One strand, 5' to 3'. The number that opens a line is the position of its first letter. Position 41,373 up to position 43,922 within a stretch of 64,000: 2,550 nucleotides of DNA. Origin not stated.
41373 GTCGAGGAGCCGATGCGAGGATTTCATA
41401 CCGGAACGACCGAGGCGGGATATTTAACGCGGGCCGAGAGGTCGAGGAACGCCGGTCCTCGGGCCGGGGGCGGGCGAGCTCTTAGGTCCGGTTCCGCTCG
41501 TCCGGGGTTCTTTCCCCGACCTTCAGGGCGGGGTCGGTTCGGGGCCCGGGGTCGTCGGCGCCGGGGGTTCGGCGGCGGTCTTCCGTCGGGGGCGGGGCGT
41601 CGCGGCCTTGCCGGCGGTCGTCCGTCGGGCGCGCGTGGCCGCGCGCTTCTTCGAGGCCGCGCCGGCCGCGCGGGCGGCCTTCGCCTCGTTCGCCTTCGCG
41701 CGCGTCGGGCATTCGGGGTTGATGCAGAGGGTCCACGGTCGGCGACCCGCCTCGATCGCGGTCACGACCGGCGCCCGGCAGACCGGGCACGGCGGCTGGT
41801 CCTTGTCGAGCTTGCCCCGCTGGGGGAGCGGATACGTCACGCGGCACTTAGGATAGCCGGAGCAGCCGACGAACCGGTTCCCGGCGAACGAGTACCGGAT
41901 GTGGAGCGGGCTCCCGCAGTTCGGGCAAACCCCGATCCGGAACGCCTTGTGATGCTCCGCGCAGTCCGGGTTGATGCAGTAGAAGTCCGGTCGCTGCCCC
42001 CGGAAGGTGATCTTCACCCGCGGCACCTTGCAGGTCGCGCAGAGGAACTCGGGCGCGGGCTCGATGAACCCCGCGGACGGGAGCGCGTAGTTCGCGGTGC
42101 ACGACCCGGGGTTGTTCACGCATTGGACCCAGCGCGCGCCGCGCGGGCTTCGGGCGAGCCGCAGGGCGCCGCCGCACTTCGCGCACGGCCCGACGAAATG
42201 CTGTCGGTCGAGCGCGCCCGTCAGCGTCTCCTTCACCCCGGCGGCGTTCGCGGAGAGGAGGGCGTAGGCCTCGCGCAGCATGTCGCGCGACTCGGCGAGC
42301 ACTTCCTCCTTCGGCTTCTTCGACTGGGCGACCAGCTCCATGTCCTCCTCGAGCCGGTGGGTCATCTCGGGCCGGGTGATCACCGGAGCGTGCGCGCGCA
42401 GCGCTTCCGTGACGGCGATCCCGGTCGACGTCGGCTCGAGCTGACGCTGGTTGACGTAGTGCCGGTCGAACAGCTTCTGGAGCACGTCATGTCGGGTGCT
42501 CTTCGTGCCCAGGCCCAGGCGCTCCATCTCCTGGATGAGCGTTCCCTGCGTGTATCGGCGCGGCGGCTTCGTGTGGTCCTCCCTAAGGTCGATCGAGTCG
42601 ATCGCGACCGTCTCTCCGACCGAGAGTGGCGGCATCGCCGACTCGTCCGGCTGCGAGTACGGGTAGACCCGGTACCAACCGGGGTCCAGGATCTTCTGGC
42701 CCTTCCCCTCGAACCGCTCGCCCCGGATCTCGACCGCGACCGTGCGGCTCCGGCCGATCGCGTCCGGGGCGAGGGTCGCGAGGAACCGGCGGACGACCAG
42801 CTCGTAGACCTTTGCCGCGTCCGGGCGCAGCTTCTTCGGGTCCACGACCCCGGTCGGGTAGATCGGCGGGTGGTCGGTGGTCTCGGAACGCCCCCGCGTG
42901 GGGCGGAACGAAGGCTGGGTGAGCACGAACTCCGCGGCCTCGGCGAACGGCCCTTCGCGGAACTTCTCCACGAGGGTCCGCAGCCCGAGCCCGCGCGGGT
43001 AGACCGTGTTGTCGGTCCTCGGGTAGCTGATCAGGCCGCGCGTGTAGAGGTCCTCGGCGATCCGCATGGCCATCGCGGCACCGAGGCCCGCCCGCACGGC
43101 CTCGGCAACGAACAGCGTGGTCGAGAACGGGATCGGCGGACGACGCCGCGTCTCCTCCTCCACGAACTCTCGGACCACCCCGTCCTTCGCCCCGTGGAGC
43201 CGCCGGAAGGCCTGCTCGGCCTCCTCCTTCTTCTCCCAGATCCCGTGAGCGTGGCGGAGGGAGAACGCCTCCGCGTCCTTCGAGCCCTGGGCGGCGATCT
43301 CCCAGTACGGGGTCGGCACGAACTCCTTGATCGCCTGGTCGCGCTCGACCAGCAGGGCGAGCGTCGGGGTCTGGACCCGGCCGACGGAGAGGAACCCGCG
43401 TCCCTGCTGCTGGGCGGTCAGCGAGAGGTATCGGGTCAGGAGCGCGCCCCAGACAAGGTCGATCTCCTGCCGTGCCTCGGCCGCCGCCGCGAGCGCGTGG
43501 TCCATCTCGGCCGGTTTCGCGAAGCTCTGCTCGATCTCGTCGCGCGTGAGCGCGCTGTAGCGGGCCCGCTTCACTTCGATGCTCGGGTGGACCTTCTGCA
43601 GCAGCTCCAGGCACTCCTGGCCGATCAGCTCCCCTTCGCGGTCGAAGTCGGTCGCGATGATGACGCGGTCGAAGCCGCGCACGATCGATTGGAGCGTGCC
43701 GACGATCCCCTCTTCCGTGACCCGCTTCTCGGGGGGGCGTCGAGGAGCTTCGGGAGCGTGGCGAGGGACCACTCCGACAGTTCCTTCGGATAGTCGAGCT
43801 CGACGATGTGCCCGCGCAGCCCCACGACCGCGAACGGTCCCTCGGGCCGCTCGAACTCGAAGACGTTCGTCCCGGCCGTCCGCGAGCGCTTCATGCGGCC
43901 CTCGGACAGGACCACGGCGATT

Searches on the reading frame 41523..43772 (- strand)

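Call 26: search_protein_families(library=pfam, proteins=[window:41523-43772:-], max_evalue=0.001)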
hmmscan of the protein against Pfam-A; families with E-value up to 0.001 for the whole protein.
window:41523-43772:- (749 aa): 3 families
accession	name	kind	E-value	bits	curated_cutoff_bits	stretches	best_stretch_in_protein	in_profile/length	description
PF01131.25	Topoisom_bac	-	1.7e-115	386.8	35.1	1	91-492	3-410/411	DNA topoisomerase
PF01396.24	Zn_ribbon_Top1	-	1e-13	51.3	32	1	614-651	2-38/39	Topoisomerase DNA binding C4 zinc finger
PF01751.28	Toprim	-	7.2e-07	29.7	23.1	1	20-72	42-93/96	Toprim domain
